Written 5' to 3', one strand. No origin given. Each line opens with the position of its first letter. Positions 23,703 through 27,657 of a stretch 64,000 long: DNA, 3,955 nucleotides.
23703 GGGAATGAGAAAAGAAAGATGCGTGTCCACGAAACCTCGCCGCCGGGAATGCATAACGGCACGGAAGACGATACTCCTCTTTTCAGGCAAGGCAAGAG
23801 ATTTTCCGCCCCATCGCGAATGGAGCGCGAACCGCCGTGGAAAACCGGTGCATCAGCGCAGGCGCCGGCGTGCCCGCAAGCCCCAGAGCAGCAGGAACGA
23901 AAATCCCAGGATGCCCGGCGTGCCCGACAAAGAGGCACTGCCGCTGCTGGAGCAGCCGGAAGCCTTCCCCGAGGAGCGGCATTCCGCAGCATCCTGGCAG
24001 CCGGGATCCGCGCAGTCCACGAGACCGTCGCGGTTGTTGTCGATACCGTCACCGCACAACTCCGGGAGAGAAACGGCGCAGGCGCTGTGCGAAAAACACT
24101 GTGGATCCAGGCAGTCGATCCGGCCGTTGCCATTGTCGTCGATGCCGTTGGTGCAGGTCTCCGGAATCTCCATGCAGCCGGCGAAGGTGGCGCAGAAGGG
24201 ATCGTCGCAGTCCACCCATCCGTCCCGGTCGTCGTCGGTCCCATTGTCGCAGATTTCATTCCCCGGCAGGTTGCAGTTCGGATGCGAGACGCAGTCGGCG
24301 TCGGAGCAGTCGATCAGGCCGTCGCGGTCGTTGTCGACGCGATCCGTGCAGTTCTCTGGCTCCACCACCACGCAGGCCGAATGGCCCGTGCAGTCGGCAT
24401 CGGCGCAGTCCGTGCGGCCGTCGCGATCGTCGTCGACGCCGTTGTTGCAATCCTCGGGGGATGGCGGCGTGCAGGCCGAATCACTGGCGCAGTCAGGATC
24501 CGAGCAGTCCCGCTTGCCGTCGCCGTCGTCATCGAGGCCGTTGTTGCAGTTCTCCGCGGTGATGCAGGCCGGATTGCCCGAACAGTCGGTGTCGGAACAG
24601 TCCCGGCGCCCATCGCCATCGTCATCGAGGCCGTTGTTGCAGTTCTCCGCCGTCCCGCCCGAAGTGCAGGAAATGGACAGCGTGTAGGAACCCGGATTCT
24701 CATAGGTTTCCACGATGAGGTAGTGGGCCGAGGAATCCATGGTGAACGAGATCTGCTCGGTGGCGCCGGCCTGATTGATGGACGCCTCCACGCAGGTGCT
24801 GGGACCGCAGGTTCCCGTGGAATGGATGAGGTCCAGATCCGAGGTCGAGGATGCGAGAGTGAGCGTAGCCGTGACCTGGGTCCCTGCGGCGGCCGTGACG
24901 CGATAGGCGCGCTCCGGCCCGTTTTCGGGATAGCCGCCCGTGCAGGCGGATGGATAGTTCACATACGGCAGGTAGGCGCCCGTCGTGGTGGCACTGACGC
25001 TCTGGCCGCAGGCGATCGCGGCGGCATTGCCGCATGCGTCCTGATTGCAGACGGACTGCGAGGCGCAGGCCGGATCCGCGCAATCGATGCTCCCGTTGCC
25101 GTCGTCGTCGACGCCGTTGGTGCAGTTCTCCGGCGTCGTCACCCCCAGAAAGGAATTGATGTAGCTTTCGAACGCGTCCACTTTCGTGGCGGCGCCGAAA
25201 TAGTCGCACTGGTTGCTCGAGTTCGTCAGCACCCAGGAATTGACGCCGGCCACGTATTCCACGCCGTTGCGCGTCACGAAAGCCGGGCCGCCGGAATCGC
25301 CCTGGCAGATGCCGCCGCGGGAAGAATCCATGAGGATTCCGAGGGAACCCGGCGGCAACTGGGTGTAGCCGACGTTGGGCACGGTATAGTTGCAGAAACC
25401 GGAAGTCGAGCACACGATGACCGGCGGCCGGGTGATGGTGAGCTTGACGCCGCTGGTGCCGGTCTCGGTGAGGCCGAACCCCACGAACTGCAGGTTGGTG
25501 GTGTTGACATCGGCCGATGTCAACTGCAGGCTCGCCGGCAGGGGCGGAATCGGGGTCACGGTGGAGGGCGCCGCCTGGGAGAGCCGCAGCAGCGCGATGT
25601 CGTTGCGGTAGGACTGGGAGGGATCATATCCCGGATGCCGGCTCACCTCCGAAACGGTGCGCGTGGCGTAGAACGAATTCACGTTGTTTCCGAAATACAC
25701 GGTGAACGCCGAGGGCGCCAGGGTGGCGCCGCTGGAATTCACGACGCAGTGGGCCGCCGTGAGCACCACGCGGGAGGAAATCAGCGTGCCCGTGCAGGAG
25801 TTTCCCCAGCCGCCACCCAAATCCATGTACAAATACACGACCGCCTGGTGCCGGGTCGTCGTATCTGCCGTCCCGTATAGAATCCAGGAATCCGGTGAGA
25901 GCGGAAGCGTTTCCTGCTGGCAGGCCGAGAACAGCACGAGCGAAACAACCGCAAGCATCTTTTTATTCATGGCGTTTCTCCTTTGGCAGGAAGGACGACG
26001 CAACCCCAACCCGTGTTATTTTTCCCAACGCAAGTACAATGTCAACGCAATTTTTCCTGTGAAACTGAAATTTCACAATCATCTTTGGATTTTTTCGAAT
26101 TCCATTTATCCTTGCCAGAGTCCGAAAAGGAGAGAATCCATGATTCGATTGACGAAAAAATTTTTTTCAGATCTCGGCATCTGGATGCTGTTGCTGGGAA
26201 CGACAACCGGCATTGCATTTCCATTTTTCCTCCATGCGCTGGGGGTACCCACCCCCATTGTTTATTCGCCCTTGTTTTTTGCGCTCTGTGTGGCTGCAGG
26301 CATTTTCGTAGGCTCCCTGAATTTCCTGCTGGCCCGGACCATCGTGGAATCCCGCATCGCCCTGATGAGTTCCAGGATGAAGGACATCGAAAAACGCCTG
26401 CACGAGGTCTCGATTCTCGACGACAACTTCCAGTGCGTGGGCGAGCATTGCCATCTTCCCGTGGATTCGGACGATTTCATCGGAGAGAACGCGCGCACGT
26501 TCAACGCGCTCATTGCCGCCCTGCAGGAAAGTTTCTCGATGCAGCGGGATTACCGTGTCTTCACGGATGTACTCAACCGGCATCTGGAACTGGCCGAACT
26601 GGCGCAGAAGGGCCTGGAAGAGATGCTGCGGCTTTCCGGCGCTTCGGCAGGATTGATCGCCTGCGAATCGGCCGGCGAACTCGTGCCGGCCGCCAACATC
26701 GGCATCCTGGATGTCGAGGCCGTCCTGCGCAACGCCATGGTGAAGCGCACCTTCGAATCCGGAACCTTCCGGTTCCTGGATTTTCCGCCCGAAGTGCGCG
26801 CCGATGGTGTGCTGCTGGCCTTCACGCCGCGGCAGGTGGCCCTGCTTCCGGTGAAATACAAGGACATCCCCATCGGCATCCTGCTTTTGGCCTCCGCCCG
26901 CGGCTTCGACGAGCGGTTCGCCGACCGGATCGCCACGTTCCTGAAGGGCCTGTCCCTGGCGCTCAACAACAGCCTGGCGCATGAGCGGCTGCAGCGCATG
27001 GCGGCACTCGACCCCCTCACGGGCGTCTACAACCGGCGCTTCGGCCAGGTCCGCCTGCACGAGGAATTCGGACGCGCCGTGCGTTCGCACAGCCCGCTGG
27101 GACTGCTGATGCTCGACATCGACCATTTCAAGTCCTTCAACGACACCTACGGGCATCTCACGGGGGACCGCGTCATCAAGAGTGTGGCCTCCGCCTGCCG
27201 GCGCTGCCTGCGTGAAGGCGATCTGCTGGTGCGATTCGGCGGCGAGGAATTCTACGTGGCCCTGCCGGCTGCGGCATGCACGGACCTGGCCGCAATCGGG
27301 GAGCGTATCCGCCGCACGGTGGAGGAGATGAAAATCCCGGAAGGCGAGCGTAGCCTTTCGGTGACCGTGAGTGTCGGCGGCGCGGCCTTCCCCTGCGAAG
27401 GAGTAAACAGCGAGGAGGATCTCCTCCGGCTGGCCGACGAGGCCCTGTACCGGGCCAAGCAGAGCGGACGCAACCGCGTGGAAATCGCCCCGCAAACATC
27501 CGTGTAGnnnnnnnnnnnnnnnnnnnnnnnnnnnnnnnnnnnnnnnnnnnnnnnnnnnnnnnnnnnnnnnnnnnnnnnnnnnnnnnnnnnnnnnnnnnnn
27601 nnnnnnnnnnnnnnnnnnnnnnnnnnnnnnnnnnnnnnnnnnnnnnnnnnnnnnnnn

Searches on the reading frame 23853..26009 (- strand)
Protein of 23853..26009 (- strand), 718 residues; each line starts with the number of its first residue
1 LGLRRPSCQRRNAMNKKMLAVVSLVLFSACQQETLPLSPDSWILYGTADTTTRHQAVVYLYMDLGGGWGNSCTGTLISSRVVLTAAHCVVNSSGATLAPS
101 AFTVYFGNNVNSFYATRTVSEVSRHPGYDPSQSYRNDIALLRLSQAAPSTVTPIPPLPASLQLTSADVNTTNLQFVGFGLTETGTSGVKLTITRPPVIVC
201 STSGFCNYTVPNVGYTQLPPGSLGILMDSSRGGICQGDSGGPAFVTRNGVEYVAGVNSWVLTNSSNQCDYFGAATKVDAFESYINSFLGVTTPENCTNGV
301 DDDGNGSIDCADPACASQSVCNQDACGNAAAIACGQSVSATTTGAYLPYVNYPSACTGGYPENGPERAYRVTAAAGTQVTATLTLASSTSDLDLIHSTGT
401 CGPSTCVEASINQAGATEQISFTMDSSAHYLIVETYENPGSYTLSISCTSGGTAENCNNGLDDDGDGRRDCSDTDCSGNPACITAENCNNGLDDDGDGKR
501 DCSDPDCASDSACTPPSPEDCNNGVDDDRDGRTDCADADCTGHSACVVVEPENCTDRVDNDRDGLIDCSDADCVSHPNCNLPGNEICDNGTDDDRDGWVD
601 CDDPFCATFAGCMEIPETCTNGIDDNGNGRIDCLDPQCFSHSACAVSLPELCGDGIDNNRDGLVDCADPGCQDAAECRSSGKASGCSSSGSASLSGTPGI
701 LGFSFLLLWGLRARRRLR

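Call 3: search_protein_families(library=pfam, proteins=[window:23853-26009:-])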
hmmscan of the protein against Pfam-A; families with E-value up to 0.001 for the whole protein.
window:23853-26009:- (718 aa): 1 family
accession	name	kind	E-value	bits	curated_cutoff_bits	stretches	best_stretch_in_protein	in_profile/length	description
PF00089.32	Trypsin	-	1.5e-27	97.3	20.6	1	65-282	23-218/220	Trypsin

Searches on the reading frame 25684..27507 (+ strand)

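Call 3: search_protein_families(library=pfam, proteins=[window:25684-27507:+])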
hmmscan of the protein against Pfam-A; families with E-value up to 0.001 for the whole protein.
window:25684-27507:+ (607 aa): 1 family
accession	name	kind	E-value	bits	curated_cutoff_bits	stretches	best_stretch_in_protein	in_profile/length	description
PF00990.26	GGDEF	-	1.4e-46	158.6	23.8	1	440-598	1-161/161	Diguanylate cyclase, GGDEF domain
